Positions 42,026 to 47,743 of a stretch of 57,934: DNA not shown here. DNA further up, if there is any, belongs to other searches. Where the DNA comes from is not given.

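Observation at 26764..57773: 31-kb island combining OSTs, flippases, three glycosyltransferase classes, heavy sugar tailoring and a giant sequon-rich secreted protein: candidate complete protein N-glycosylation / envelope glycan system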

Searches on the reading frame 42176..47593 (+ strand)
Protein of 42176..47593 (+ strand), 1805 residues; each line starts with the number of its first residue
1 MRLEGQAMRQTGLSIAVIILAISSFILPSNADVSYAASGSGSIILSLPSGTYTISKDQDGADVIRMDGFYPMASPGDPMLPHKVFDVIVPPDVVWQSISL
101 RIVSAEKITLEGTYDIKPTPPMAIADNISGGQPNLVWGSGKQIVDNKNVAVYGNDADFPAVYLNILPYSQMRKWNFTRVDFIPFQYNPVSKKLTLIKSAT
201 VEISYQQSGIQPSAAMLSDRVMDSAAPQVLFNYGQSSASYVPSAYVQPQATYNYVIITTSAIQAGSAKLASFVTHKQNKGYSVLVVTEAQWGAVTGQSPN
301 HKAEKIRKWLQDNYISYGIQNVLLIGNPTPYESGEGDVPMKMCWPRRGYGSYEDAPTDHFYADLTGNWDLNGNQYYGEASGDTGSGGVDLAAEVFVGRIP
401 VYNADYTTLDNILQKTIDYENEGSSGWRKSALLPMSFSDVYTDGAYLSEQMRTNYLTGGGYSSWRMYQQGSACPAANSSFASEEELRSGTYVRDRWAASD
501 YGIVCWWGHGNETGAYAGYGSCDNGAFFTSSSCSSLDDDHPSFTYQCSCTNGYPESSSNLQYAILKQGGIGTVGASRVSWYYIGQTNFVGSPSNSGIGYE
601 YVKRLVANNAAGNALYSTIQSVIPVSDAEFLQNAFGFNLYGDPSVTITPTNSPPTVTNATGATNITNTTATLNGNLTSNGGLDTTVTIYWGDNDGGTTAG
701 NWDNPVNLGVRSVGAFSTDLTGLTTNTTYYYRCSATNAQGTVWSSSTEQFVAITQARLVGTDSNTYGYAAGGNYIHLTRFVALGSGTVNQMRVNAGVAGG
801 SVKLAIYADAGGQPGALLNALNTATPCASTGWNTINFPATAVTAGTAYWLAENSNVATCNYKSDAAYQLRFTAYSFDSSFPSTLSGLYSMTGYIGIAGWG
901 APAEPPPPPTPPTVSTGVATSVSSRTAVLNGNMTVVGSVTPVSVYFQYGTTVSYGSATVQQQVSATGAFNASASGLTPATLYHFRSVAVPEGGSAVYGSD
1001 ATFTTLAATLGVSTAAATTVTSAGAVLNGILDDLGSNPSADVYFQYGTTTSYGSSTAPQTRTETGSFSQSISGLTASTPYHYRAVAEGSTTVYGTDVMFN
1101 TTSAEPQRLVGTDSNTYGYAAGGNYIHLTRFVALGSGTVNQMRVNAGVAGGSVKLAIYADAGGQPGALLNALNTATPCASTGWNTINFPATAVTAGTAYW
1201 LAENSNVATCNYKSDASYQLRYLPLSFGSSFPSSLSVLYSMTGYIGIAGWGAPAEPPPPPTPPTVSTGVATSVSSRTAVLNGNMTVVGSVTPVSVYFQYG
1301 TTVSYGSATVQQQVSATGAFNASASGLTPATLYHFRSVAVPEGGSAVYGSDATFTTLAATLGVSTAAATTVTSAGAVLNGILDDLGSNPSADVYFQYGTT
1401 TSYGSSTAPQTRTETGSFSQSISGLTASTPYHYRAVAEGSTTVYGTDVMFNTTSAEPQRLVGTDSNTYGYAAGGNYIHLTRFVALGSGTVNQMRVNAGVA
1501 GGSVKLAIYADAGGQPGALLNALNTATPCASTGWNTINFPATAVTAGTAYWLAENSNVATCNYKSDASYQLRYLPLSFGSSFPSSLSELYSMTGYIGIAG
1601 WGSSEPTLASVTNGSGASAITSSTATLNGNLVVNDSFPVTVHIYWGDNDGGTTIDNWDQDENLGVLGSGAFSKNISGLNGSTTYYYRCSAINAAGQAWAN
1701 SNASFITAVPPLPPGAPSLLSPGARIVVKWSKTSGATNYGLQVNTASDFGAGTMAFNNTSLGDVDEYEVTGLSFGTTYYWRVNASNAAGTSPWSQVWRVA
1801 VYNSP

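Call 5: search_protein_families(library=pfam, proteins=[window:42176-47593:+], max_evalue=0.01)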
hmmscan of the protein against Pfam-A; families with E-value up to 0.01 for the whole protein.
window:42176-47593:+ (1805 aa): 5 families
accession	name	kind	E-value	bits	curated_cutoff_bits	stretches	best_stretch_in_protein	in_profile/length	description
PF16656.11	Pur_ac_phosph_N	-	4e-17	63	30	2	1725-1795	14-90/93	Purple acid Phosphatase, N-terminal domain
PF08126.16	Propeptide_C25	-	1.2e-11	44.6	22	1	52-234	34-198/205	Propeptide_C25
PF16655.11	PhoD_N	-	4.3e-10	40.4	30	0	716-739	59-82/90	PhoD-like phosphatase, N-terminal domain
PF00041.27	fn3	-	3.6e-08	33.9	25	1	1726-1796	16-80/84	Fibronectin type III domain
PF25788.1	Ig_Rha78A_N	-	0.0043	17.7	27.4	0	1766-1798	65-98/105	Rha78A-like, N-terminal immunoglobulin domain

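Call 15: search_protein_families(library=ncbifam, proteins=[window:42176-47593:+], max_evalue=0.001)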
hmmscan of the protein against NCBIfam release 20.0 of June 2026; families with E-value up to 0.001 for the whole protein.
window:42176-47593:+ (1805 aa): 1 family
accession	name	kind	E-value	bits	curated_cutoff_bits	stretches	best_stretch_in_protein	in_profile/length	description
NF041539.1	choice_anch_R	domain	5.9e-10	39.3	30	3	1496-1559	42-106/155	choice-of-anchor R domain-containing protein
